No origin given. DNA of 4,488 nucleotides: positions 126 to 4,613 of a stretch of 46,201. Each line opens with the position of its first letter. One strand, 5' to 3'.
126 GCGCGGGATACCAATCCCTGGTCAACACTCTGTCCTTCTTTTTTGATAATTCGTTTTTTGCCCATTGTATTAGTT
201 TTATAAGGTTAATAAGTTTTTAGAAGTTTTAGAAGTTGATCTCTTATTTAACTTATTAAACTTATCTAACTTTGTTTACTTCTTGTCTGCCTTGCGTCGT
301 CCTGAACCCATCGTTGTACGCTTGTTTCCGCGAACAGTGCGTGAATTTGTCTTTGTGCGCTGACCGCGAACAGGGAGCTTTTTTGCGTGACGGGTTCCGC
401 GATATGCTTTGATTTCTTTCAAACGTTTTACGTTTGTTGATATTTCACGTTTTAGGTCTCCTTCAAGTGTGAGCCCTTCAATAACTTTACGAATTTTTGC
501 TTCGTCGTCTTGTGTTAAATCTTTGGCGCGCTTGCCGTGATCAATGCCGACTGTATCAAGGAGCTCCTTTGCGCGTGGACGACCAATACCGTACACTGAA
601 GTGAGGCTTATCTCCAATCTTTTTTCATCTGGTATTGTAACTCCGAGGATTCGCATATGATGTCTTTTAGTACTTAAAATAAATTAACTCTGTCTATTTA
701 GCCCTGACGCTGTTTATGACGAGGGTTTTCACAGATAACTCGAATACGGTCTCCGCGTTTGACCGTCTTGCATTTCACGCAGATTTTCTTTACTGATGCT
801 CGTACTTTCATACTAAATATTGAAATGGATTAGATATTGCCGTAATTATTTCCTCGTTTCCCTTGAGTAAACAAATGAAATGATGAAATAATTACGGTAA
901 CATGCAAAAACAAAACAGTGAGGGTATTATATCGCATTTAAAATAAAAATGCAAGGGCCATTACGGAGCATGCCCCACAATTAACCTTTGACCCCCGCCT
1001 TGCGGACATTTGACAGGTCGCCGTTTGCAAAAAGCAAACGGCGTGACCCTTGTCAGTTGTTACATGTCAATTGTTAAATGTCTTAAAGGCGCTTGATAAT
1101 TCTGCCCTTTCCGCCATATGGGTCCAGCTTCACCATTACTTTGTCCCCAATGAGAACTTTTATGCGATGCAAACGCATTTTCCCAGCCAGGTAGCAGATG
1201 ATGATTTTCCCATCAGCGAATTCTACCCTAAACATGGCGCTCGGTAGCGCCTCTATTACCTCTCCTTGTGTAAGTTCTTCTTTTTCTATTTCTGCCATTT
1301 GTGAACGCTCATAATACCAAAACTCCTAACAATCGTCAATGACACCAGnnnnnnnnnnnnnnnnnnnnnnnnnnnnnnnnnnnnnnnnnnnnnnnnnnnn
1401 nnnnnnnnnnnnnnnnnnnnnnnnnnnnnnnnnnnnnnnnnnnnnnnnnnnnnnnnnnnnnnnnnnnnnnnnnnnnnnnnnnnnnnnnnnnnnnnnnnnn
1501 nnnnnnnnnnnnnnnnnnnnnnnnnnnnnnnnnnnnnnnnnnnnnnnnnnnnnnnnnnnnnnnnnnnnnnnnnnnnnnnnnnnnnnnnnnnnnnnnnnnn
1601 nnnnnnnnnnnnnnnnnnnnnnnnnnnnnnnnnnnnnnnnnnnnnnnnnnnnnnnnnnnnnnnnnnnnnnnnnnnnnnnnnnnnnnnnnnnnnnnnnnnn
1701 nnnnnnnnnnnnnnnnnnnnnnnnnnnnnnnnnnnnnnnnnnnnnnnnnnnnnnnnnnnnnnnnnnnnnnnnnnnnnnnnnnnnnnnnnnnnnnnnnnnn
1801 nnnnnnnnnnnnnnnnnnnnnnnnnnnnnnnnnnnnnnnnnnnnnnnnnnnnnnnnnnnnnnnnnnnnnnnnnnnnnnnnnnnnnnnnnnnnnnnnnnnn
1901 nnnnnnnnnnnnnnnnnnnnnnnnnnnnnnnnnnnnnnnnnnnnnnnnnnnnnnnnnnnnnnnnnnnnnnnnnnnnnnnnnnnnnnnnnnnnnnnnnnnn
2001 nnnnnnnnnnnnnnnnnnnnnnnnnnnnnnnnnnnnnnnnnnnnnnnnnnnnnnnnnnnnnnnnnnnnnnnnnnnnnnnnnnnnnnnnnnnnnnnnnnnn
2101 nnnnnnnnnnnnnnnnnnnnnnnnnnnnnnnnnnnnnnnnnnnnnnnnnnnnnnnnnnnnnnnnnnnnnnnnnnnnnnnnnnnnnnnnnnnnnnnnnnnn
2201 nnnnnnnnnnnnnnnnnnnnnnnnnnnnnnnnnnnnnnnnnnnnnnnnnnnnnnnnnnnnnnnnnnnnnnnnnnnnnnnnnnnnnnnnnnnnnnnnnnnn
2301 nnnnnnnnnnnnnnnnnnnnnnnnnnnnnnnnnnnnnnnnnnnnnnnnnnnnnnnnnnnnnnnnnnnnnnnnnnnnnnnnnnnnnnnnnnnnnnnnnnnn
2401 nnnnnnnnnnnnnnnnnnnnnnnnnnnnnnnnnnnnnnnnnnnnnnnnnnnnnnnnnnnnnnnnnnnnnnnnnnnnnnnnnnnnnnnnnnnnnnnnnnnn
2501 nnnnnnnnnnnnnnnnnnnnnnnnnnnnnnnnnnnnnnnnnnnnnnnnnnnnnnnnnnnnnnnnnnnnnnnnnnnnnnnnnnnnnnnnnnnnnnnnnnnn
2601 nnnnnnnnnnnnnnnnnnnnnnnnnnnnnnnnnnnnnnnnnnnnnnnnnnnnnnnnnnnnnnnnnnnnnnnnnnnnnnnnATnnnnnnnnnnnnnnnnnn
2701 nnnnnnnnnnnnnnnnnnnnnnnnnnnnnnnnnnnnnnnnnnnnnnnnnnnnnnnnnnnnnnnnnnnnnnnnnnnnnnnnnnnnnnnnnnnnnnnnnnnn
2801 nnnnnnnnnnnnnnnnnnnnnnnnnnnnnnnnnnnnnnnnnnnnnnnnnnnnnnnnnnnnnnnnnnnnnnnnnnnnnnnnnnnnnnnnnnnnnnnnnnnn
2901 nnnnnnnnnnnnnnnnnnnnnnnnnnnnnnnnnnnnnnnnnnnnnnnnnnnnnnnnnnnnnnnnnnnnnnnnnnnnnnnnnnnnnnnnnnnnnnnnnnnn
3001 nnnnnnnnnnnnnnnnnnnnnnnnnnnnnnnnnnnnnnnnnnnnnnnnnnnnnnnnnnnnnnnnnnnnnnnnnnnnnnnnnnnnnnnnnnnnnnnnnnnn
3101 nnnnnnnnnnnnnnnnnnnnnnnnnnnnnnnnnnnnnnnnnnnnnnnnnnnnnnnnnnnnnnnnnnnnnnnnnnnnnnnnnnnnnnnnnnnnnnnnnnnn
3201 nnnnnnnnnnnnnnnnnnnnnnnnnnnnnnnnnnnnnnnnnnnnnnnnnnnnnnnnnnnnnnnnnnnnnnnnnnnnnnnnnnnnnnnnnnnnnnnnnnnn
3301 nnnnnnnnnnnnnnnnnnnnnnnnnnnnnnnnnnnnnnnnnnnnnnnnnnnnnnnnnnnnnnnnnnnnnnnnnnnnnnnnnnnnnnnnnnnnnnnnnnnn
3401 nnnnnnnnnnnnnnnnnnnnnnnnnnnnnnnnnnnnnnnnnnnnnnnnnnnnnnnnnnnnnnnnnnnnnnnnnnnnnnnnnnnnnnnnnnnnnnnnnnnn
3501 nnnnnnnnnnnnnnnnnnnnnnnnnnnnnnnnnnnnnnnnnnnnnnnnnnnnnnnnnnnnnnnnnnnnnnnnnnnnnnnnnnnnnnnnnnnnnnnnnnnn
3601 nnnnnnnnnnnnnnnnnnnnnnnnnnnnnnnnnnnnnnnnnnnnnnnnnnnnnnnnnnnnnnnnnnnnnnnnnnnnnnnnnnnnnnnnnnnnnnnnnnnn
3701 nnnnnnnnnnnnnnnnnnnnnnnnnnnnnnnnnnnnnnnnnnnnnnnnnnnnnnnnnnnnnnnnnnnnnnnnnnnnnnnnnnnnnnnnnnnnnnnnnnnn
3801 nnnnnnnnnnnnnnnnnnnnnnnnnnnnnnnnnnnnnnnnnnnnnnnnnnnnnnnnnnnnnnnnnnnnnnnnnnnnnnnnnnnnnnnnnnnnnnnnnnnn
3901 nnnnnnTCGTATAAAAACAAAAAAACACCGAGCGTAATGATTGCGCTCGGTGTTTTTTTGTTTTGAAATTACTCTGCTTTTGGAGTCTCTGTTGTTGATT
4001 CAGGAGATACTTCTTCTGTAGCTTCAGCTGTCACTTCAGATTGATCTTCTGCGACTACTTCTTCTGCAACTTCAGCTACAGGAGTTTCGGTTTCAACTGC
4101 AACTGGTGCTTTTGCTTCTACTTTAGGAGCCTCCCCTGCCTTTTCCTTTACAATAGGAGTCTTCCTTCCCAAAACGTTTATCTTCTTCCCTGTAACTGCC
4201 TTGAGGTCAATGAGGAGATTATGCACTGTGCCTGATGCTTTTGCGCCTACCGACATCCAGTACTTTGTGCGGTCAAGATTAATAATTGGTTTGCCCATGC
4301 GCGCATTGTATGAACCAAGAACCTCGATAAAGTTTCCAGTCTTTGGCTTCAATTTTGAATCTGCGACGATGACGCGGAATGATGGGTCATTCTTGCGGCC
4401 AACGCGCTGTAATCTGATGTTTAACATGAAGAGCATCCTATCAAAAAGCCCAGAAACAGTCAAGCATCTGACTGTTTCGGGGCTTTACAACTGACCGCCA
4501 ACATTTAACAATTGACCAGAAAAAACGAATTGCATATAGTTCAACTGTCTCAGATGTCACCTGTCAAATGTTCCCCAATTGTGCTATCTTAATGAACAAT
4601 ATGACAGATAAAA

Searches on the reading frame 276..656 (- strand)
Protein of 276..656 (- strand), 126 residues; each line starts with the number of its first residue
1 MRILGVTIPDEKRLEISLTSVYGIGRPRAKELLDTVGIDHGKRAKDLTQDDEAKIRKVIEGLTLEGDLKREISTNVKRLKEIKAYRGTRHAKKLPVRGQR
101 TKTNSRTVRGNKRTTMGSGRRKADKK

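Call 15: search_protein_families(library=pfam, proteins=[window:276-656:-], max_evalue=0.001)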
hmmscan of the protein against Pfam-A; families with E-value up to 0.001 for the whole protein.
window:276-656:- (126 aa): 1 family
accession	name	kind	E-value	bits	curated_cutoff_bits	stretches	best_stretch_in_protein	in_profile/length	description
PF00416.27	Ribosomal_S13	-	2e-28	99.8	31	1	2-107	1-128/128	Ribosomal protein S13/S18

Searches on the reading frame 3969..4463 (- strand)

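Call 15: search_protein_families(library=pfam, proteins=[window:3969-4463:-], max_evalue=0.001)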
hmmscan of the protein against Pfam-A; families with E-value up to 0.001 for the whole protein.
window:3969-4463:- (164 aa): 1 family
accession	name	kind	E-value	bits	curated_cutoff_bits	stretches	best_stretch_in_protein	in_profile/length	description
PF00886.24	Ribosomal_S16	-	1.7e-15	57.1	27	1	20-77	1-62/62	Ribosomal protein S16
